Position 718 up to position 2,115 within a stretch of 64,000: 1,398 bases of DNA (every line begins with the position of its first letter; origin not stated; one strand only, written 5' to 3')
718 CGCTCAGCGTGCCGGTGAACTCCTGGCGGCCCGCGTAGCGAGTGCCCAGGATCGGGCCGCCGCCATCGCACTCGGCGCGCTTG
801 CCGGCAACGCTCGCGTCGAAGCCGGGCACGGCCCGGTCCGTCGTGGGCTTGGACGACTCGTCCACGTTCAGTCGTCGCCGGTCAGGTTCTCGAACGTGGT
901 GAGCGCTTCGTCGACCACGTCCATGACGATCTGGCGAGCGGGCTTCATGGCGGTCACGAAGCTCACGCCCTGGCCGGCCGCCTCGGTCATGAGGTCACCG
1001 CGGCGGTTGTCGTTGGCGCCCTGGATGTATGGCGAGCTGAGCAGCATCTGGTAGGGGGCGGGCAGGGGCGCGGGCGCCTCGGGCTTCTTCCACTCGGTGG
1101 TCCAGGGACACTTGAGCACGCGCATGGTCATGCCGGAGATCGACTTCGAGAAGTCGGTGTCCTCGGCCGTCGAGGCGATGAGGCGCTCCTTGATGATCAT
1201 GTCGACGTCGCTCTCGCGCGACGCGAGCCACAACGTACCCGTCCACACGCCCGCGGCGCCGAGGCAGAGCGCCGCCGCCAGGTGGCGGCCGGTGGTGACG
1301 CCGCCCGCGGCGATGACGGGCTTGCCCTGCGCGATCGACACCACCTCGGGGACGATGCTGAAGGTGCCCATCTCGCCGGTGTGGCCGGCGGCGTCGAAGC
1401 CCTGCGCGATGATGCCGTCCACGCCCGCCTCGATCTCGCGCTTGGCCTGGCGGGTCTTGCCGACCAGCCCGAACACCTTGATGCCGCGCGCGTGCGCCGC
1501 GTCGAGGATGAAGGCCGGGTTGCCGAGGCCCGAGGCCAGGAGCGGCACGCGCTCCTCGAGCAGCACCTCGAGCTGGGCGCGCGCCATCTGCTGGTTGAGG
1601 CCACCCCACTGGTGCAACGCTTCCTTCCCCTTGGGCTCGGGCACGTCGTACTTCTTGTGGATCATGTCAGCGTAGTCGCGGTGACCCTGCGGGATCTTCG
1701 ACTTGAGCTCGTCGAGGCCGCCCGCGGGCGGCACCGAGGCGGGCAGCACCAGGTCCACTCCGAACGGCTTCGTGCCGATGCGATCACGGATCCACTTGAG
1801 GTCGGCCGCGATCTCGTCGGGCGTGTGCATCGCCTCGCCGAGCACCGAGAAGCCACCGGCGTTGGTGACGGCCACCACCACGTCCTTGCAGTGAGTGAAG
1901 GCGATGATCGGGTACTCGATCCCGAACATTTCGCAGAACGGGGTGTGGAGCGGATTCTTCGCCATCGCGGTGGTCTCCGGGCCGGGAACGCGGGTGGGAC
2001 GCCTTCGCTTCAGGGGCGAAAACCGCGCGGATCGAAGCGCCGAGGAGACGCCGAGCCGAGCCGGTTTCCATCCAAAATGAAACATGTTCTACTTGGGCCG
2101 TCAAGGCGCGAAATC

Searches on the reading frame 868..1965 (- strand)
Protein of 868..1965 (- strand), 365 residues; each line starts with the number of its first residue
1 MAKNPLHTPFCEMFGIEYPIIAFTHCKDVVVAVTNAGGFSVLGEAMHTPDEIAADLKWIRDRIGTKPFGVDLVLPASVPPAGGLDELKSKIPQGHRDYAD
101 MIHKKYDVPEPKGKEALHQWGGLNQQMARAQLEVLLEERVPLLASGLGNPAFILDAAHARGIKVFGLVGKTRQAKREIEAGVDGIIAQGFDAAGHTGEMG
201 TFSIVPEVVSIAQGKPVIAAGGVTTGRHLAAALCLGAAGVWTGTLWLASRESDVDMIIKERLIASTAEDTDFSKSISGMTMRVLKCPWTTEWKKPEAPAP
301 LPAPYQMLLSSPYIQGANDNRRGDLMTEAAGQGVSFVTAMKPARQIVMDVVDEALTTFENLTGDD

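Call 8: search_protein_families(library=pfam, proteins=[window:868-1965:-], max_evalue=0.00001)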
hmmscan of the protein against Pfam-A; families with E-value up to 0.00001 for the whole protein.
window:868-1965:- (365 aa): 2 families
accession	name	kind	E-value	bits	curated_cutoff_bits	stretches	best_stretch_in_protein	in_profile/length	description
PF03060.21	NMO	-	3.1e-47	162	28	1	12-352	6-330/331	Nitronate monooxygenase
PF01070.24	FMN_dh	-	5.4e-07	29.4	24.9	1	171-247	229-306/350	FMN-dependent dehydrogenase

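Call 14: find_encoding_contigs(protein=window:868-1965:-, flank=10000, max_places=6)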
Protein window:868-1965:- (365 aa): no gene with exactly this product is on record in the collection.
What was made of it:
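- Tried and rejected: Exact lookup of the window's NMO protein in public contigs found nothing on record (call 14).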

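Call 41: search_protein_families(library=ncbifam, proteins=[window:868-1965:-], max_evalue=1e-10)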
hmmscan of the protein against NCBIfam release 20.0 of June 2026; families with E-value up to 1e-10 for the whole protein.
window:868-1965:- (365 aa): 1 family
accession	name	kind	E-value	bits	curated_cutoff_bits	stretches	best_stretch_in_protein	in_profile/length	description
TIGR03151.1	enACPred_II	equivalog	3.1e-48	164.6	453.1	1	132-357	80-303/307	enoyl-[acyl-carrier-protein] reductase FabK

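Call 60: find_homologous_proteins(query=window:868-1965:-, max_evalue=1e-60)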
Query window:868-1965:- (365 aa): 1302 proteins with E <= 1e-60 among 8000 candidates; the best 120 are listed.
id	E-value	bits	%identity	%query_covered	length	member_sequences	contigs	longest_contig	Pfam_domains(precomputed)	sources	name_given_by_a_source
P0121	4.8e-241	817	98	100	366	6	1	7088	PF01070.25,PF03060.22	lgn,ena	-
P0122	4.1e-223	758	90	100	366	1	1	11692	PF01070.25,PF03060.22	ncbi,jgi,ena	-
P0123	7.9e-196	669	80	99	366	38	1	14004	PF01070.25,PF03060.22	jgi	-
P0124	1.1e-195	668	80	100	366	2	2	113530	PF01070.25,PF00478.32,PF03060.22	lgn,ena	-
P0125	2.2e-195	667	79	100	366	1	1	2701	PF01070.25,PF03060.22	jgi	-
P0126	6.3e-195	666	80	100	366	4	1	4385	PF01070.25,PF03060.22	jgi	jgi:NAD(P)H-dependent flavin oxidoreductase YrpB (nitropropane dioxygenase family)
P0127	2.1e-194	664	80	100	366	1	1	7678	PF01070.25,PF03060.22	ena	-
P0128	3.3e-194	663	80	100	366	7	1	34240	PF01070.25,PF03060.22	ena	-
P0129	4.2e-194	663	79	100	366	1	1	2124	PF01070.25,PF03060.22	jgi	jgi:NAD(P)H-dependent flavin oxidoreductase YrpB (nitropropane dioxygenase family)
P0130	6.8e-194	662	79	100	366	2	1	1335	PF01070.25,PF03060.22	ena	-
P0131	1.2e-193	661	80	100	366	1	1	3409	PF01070.25,PF03060.22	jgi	jgi:NAD(P)H-dependent flavin oxidoreductase YrpB (nitropropane dioxygenase family)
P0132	1.6e-193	661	79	100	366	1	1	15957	PF01070.25,PF00478.32,PF03060.22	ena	-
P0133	1.6e-193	661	79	100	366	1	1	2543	PF01070.25,PF03060.22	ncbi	-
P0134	2.1e-193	661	79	100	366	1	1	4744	PF01070.25,PF00478.32,PF03060.22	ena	-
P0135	3.1e-193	660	77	100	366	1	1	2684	PF01070.25,PF00478.32,PF03060.22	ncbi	-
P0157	1.5e-191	655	78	100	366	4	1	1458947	PF01070.25,PF03060.22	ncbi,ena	-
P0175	1.8e-190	651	78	100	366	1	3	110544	PF01070.25,PF00478.32,PF03060.22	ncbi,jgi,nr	ncbi:MAG: nitronate monooxygenase [Deltaproteobacteria bacterium]|nr:nitronate monooxygenase [Deltap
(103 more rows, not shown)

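Call 61: find_encoding_contigs(protein=P0122, flank=10000, max_places=3)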
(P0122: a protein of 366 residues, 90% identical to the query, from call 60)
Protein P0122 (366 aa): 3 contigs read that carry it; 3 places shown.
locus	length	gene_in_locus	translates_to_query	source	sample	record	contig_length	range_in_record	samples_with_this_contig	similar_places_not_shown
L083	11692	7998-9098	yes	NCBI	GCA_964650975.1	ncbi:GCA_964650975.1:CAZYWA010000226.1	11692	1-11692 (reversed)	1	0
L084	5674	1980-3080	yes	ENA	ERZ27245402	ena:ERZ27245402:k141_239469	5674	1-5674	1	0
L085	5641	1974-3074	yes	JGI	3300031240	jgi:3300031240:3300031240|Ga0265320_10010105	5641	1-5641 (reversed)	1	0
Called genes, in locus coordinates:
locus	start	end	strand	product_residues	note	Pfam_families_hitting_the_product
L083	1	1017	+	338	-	?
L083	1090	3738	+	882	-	PF01590:GAF, PF13185:GAF_2, PF13492:GAF_3, PF00512:HisKA, PF02518:HATPase_c, PF00072:Response_reg, PF01627:Hpt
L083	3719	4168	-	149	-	PF13577:SnoaL_4, PF14534:DUF4440, PF12680:SnoaL_2 (weak)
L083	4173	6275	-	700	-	PF12838:Fer4_7 (faint), PF13534:Fer4_17 (faint), PF12797:Fer4_2 (weak), PF13237:Fer4_10 (weak), PF13183:Fer4_8 (weak), PF13187:Fer4_9, PF02754:CCG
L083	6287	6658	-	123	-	PF02627:CMD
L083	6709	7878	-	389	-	PF00067:p450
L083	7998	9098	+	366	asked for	PF03060:NMO, PF01070:FMN_dh (weak)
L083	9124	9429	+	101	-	-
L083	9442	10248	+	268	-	PF01012:ETF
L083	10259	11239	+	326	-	PF01012:ETF, PF00766:ETF_alpha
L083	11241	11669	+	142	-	PF12172:zf-ChsH2, PF01796:OB_ChsH2_C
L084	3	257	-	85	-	?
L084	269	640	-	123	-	PF02627:CMD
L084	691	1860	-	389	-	PF00067:p450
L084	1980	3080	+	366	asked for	PF03060:NMO, PF01070:FMN_dh (weak)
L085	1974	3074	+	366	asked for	PF03060:NMO, PF01070:FMN_dh (weak)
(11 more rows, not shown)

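Call 62: find_encoding_contigs(protein=P0121, flank=10000, max_places=3)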
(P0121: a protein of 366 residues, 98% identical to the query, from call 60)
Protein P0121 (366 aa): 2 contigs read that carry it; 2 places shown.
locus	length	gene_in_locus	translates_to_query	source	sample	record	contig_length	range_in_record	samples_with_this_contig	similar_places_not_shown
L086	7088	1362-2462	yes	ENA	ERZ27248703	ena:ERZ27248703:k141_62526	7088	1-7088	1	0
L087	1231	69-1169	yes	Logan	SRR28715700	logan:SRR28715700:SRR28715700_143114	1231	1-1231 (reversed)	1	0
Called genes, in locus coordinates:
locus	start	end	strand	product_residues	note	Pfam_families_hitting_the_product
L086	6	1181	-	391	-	PF00067:p450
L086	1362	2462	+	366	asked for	PF03060:NMO, PF01070:FMN_dh (weak)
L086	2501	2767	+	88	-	-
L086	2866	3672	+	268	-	PF01012:ETF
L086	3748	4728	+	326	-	PF01012:ETF, PF00766:ETF_alpha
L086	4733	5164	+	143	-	PF12172:zf-ChsH2, PF01796:OB_ChsH2_C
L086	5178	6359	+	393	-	PF00108:Thiolase_N, PF22691:Thiolase_C_1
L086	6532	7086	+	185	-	?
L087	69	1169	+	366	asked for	PF03060:NMO, PF01070:FMN_dh (weak)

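Call 63: find_encoding_contigs(protein=P0124, flank=10000, max_places=3)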
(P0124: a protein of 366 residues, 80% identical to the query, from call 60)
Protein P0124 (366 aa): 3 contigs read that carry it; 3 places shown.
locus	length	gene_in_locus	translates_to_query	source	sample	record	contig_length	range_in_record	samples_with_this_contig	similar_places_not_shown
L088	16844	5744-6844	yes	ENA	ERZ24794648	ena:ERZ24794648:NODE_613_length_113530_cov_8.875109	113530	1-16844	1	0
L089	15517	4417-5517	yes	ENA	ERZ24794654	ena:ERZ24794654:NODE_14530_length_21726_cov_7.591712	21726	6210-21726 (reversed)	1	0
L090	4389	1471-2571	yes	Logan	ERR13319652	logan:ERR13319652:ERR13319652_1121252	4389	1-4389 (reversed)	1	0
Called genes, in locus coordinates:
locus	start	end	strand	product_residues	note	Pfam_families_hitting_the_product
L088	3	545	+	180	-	?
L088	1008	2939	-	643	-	PF00724:Oxidored_FMN, PF01207:Dus (weak), PF03486:HI0933_like (weak), PF07992:Pyr_redox_2, PF12831:FAD_oxidored, PF13450:NAD_binding_8 (weak), PF13738:Pyr_redox_3, PF00070:Pyr_redox, +5 more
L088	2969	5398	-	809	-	PF02515:CoA_transf_3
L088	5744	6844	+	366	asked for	PF00478:IMPDH (faint), PF03060:NMO, PF01070:FMN_dh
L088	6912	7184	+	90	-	-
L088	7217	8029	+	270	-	PF01012:ETF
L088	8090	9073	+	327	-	PF01012:ETF, PF00766:ETF_alpha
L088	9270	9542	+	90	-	PF01796:OB_ChsH2_C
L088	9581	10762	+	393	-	PF00108:Thiolase_N, PF08545:ACP_syn_III (faint), PF22691:Thiolase_C_1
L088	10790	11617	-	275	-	PF00378:ECH_1, PF16113:ECH_2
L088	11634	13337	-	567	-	PF00890:FAD_binding_2, PF01266:DAO (faint)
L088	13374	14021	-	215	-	PF00440:TetR_N, PF17932:TetR_C_24, PF17938:TetR_C_29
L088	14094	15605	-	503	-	PF00501:AMP-binding, PF13193:AMP-binding_C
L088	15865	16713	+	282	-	PF01144:CoA_trans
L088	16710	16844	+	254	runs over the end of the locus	PF01144:CoA_trans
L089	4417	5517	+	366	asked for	PF00478:IMPDH (faint), PF03060:NMO, PF01070:FMN_dh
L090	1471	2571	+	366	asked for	PF00478:IMPDH (faint), PF03060:NMO, PF01070:FMN_dh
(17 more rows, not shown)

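Call 65: find_homologous_proteins(query=L086:5178-6359:+, max_evalue=1e-80)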
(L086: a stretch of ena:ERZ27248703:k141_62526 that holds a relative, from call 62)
Query L086:5178-6359:+ (393 aa): 1114 proteins with E <= 1e-80 among 8000 candidates; the best 120 are listed.
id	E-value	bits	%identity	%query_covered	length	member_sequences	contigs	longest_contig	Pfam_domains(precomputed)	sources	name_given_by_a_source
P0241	4.2e-241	818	91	100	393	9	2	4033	PF00108.30,PF22691.3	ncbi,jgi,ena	-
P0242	1.2e-219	747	82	100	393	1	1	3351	PF00108.30,PF22691.3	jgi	jgi:acetyl-CoA acetyltransferase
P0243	3.3e-217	739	81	100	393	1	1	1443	PF00108.30,PF22691.3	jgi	jgi:acetyl-CoA acetyltransferase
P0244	3.5e-217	739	80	100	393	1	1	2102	PF00108.30,PF22691.3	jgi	jgi:acetyl-CoA acetyltransferase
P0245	1.2e-216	737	81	100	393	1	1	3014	PF08545.17,PF00108.30,PF22691.3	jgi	-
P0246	3.1e-216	736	80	100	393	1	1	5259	PF00108.30,PF22691.3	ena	-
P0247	1.5e-215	734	80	100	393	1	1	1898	PF00108.30,PF22691.3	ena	-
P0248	1.5e-214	731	80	100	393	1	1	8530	PF08545.17,PF00108.30,PF22691.3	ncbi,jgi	-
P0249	1.7e-214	730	79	100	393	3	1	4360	PF08545.17,PF00108.30,PF22691.3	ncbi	-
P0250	2.0e-214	730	80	100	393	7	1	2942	PF00108.30,PF22691.3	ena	-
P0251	4.9e-214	729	80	100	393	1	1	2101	PF00108.30,PF22691.3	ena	-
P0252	6.1e-214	729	78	100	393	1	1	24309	PF00108.30,PF22691.3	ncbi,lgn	ncbi:MAG: transporter [Candidatus Binatia bacterium]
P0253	7.8e-214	728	80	100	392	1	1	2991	PF08545.17,PF00108.30,PF22691.3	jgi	jgi:acetyl-CoA acetyltransferase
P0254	1.0e-213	728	79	100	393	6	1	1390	PF08545.17,PF00108.30,PF22691.3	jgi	-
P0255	1.1e-213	728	79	100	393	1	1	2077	PF08545.17,PF00108.30,PF22691.3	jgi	-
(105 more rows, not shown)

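Call 66: find_encoding_contigs(protein=P0241, flank=10000, max_places=4)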
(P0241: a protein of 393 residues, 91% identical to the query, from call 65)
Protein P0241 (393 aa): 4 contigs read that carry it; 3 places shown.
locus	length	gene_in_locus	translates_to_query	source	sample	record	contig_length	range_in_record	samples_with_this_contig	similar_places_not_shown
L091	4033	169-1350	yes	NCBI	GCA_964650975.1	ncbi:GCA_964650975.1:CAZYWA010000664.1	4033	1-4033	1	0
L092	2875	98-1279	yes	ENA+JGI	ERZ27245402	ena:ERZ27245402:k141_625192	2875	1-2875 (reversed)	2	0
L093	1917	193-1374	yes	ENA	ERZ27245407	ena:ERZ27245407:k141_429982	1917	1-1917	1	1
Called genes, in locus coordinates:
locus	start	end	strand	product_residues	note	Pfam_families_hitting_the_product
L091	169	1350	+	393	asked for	PF00108:Thiolase_N, PF22691:Thiolase_C_1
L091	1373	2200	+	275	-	PF00378:ECH_1, PF16113:ECH_2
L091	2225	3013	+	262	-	PF13489:Methyltransf_23, PF13847:Methyltransf_31, PF08241:Methyltransf_11, PF08242:Methyltransf_12, PF13649:Methyltransf_25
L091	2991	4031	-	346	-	?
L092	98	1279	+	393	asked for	PF00108:Thiolase_N, PF22691:Thiolase_C_1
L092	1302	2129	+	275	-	PF00378:ECH_1, PF16113:ECH_2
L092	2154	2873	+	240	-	?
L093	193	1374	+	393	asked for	PF00108:Thiolase_N, PF22691:Thiolase_C_1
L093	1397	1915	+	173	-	?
